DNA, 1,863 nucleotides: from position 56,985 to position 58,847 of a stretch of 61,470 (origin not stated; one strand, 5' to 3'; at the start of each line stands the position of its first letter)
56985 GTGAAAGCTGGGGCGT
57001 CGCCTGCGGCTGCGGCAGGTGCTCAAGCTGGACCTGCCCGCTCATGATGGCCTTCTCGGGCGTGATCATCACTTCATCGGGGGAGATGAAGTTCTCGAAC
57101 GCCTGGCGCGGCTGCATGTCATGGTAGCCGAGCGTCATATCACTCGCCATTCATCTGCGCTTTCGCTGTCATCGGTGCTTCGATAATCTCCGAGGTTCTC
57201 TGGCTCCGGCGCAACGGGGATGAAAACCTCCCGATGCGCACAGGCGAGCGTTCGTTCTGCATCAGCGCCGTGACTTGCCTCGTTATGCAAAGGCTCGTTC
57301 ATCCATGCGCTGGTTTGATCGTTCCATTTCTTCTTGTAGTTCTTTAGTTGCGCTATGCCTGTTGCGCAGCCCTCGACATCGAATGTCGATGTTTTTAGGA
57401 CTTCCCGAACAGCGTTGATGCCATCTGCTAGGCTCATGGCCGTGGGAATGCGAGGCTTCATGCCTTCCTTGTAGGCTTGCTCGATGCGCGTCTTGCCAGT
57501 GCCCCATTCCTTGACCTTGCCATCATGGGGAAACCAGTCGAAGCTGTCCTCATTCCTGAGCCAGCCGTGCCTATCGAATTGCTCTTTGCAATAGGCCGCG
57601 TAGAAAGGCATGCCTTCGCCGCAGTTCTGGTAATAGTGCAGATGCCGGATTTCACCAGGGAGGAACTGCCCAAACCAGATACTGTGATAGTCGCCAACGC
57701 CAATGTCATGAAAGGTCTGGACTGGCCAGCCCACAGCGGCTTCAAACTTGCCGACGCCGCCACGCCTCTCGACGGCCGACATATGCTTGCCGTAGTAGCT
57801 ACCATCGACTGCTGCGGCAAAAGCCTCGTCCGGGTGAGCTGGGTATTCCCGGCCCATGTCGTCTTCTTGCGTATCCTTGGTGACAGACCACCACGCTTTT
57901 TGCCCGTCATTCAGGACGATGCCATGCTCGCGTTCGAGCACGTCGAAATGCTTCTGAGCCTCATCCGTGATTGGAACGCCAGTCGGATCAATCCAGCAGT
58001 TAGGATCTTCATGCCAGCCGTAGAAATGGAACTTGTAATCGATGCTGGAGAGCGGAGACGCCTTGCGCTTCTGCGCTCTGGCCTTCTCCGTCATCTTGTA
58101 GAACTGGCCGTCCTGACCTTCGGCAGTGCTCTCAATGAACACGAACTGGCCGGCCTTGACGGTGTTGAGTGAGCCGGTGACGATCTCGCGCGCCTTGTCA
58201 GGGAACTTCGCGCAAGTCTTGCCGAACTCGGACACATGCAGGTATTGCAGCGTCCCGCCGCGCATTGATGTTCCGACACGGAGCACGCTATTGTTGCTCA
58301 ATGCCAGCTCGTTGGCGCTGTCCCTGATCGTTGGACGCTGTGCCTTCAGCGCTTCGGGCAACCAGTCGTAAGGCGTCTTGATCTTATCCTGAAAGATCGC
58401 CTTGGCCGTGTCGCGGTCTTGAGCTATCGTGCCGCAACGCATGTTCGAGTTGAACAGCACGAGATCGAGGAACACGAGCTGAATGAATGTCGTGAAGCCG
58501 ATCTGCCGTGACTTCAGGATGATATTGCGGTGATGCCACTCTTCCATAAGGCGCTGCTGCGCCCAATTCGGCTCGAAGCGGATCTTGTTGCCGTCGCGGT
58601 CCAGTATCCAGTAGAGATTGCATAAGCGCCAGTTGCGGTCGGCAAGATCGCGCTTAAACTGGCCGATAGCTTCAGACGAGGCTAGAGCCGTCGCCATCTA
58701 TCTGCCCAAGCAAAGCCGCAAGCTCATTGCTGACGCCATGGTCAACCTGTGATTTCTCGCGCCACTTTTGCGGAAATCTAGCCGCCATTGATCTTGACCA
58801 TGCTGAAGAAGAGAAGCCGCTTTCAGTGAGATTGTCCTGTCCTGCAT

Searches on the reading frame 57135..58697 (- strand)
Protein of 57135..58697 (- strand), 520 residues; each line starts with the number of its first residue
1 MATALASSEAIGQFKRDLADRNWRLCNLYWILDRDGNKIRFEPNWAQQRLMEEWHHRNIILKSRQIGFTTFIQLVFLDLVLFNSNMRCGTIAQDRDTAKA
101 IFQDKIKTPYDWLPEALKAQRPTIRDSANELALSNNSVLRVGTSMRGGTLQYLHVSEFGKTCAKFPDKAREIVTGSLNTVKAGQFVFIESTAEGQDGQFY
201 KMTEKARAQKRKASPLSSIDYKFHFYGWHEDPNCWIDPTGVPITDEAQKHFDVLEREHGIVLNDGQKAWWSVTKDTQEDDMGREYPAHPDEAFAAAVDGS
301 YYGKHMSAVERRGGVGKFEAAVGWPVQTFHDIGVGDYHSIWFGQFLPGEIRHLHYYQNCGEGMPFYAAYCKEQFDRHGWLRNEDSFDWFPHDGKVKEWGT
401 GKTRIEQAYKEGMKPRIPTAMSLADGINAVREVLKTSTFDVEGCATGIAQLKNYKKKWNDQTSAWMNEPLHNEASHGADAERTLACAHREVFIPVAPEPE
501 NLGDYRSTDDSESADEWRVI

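Call 71: search_protein_families(library=ncbifam, proteins=[window:57135-58697:-], max_evalue=1e-10)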
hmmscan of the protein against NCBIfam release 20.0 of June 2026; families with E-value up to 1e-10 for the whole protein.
window:57135-58697:- (520 aa): 0 families

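Call 72: search_protein_families(library=phrogs, proteins=[window:57135-58697:-], max_evalue=0.00001)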
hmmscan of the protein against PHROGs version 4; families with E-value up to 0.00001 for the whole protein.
window:57135-58697:- (520 aa): 4 families
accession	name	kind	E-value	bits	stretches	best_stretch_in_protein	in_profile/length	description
phrog_26724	-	unknown function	4.1e-63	213.4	1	15-199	7-190/192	-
phrog_2472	-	unknown function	1.3e-53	183.5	1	191-488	10-308/324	-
phrog_2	-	head and packaging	3.7e-26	93.1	1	37-489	261-592/807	terminase large subunit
phrog_38407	-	unknown function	1.4e-17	64.8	1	186-295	3-114/370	-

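Call 73: find_related_loci(query=window:57135-58697:-, collection=genome_contigs, flank=1000)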
Query window:57135-58697:- (520 aa) in genome_contigs; peptide patterns used: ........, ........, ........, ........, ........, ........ (x = any residue, [..] = any of these).
53 stretches matched a pattern, but none encodes a relative of the query by tblastn (E <= 1e-3).
